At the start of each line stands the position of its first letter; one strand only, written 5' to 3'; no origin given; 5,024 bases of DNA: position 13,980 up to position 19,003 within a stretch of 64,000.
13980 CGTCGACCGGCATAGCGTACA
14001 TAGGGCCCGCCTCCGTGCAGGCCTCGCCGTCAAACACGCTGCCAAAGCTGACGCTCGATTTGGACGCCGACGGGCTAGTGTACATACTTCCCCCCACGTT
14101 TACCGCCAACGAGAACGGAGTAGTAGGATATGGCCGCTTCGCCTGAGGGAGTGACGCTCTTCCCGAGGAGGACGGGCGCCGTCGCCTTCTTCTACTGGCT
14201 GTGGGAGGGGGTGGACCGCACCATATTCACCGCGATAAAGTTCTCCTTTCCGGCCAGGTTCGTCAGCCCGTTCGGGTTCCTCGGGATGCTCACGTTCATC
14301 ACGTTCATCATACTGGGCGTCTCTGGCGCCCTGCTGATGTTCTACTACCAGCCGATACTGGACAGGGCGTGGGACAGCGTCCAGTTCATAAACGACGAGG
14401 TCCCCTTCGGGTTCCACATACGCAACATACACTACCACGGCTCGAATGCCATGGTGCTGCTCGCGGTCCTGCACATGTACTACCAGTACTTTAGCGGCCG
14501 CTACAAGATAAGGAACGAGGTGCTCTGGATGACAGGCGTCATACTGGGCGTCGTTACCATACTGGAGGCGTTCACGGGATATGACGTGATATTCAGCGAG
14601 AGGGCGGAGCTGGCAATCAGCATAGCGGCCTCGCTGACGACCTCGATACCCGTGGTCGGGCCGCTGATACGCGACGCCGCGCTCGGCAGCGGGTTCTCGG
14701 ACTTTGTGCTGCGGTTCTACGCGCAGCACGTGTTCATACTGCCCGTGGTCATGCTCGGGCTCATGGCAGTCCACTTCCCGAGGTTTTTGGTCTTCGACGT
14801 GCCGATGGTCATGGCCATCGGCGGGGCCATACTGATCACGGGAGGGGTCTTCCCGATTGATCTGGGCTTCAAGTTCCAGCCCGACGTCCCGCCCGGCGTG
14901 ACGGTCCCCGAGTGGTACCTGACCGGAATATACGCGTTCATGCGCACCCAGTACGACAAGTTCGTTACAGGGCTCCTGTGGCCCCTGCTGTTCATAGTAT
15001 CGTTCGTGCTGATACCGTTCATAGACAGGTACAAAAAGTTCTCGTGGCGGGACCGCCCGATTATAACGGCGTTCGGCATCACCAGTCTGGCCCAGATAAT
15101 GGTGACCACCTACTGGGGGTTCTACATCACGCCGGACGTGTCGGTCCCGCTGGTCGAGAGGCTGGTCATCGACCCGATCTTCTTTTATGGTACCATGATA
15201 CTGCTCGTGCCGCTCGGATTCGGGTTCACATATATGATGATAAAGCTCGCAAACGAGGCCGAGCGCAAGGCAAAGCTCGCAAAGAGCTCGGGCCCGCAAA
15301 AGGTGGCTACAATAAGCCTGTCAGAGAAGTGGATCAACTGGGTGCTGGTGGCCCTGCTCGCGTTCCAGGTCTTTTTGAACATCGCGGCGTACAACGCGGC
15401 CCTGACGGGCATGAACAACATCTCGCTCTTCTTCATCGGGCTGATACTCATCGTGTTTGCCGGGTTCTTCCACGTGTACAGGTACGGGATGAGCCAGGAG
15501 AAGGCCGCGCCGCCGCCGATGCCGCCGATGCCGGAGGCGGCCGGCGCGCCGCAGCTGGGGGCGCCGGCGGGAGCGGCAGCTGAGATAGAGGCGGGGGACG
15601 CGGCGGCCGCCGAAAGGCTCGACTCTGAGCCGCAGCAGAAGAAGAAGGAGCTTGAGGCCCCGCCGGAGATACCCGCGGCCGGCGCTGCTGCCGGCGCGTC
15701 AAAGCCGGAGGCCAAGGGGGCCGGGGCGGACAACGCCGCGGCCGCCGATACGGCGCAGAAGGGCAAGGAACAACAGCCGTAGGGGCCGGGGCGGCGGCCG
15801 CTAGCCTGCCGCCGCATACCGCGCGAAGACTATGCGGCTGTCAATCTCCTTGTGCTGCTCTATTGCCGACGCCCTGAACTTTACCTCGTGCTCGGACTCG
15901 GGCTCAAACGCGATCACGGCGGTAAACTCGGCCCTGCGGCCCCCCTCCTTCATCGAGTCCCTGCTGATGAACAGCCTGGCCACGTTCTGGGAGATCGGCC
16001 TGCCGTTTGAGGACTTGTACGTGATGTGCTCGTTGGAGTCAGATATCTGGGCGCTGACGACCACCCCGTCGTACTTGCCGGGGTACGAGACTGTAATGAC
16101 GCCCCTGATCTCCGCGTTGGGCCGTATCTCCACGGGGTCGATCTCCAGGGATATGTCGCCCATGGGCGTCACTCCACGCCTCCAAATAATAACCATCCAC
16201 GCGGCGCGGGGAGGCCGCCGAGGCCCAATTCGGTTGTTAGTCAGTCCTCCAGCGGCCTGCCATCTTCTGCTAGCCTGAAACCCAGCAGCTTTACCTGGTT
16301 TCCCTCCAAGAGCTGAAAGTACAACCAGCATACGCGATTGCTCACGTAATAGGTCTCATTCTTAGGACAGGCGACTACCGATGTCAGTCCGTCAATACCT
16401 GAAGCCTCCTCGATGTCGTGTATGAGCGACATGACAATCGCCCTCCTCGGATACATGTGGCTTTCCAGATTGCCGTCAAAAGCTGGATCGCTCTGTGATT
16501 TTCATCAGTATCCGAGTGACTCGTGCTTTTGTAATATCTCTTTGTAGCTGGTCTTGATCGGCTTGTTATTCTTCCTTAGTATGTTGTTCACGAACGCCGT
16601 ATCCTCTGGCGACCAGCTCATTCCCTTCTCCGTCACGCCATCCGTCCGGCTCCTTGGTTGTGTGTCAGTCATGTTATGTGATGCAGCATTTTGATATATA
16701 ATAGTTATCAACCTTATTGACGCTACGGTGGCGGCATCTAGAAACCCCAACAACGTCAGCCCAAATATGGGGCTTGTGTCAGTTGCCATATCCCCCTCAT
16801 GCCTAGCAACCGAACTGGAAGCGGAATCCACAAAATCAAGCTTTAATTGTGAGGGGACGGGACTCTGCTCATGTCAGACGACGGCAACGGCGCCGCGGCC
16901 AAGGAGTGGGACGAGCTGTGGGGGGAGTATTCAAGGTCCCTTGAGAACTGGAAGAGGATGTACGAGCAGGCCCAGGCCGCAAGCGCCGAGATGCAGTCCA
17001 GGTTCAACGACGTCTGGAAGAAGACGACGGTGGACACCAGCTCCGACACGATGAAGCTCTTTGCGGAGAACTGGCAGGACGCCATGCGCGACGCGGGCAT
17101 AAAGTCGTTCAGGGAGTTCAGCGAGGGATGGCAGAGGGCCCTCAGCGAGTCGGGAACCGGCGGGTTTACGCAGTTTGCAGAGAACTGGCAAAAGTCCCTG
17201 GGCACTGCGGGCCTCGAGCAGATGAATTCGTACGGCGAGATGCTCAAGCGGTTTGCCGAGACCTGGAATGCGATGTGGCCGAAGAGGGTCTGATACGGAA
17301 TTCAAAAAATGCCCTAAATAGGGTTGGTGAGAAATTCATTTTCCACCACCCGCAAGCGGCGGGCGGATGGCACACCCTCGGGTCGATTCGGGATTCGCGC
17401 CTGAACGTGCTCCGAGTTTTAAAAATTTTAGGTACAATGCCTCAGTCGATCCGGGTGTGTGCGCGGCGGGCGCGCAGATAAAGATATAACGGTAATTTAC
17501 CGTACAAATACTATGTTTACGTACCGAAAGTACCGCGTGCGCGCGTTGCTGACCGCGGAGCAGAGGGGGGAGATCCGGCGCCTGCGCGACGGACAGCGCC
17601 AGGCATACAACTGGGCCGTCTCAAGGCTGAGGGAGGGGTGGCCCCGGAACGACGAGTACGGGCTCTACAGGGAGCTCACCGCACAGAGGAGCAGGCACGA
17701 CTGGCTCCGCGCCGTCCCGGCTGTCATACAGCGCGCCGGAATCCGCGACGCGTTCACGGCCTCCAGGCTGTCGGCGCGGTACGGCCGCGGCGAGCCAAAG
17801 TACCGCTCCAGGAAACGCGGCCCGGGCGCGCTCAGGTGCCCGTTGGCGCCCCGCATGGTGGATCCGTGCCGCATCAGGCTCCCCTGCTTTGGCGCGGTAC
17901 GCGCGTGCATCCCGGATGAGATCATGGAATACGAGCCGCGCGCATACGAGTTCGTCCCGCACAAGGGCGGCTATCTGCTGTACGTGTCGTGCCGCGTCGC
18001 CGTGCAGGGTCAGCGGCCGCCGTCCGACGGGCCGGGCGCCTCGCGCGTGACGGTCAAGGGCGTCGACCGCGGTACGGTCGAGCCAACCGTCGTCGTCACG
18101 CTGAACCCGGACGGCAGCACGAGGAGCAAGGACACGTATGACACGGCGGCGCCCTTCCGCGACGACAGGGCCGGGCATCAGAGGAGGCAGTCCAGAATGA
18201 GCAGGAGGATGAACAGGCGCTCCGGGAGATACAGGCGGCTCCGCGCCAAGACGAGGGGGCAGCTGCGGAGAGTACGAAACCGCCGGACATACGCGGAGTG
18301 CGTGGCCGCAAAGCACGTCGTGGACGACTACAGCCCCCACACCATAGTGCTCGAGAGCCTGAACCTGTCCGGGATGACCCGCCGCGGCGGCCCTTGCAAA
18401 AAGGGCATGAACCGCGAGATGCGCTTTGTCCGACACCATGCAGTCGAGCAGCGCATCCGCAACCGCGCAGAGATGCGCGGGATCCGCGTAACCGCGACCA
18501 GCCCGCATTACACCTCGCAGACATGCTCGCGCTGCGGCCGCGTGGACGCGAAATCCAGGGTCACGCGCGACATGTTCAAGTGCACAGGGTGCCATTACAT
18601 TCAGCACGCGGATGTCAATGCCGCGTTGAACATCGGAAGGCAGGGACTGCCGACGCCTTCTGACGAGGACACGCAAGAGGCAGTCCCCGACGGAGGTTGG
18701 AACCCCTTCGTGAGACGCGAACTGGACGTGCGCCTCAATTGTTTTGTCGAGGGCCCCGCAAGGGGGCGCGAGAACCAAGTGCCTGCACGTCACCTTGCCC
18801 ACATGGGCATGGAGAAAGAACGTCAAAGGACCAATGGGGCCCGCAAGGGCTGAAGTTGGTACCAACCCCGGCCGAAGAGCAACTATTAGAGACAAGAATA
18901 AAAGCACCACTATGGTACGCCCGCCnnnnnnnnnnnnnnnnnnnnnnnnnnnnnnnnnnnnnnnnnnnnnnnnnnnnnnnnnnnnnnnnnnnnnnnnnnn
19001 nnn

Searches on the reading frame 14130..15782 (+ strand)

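Call 15: search_protein_families(library=ncbifam, proteins=[window:14130-15782:+], max_evalue=0.001)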
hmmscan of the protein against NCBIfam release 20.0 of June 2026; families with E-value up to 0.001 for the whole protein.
window:14130-15782:+ (550 aa): 4 families
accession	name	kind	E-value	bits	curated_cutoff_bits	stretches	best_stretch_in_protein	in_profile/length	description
NF040969.1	cytb_ExtP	equivalog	6.3e-44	150.3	290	1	51-218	27-196/205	selenite/tellurite reduction operon b-type cytochrome ExtP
NF002990.0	PRK03735.1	subfamily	2e-37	129.1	325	1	47-216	40-211/223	cytochrome b6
NF041076.1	cyt_b_SoxC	equivalog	4.7e-28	98.4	740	2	50-216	29-192/542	proton pump complex cytochrome B SoxC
NF050120.1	bc1_QcrB_actin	exception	4.1e-16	58.9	500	1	77-216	71-212/458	cytochrome bc1 complex cytochrome b subunit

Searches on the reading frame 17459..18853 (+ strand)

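Call 15: search_protein_families(library=ncbifam, proteins=[window:17459-18853:+], max_evalue=0.001)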
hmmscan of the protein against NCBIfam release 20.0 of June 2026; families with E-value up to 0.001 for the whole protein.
window:17459-18853:+ (464 aa): 7 families
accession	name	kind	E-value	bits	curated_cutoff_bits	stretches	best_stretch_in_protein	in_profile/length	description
NF040570.1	guided_TnpB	subfamily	1.9e-41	142.7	100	1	25-394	1-388/389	RNA-guided endonuclease TnpB family protein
NF049972.1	CRISPR_Cas12f2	exception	1.5e-20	73.5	450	1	199-398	328-521/524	type V CRISPR-associated effector Cas12f2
NF038280.1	IS607_TnpB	exception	4.7e-18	65.4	350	1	32-396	13-392/431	IS607 family element RNA-guided endonuclease TnpB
NF038281.1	IS200_TnpB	exception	1.3e-14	54.1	425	1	24-397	3-360/360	IS200/IS605 family element RNA-guided endonuclease TnpB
NF045604.1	cas_Cas12e_CasX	equivalog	2e-06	26.4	200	1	366-397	855-886/886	type V CRISPR RNA-guided endonuclease Cas12e/CasX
NF033949.1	Cas12b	equivalog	3.2e-06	25.6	150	0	326-360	1001-1035/1253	type V CRISPR-associated protein Cas12b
TIGR01766.2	TIGR01766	domain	1.1e-05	25.9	32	1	273-353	2-82/82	IS200/IS605 family accessory protein TnpB-related protein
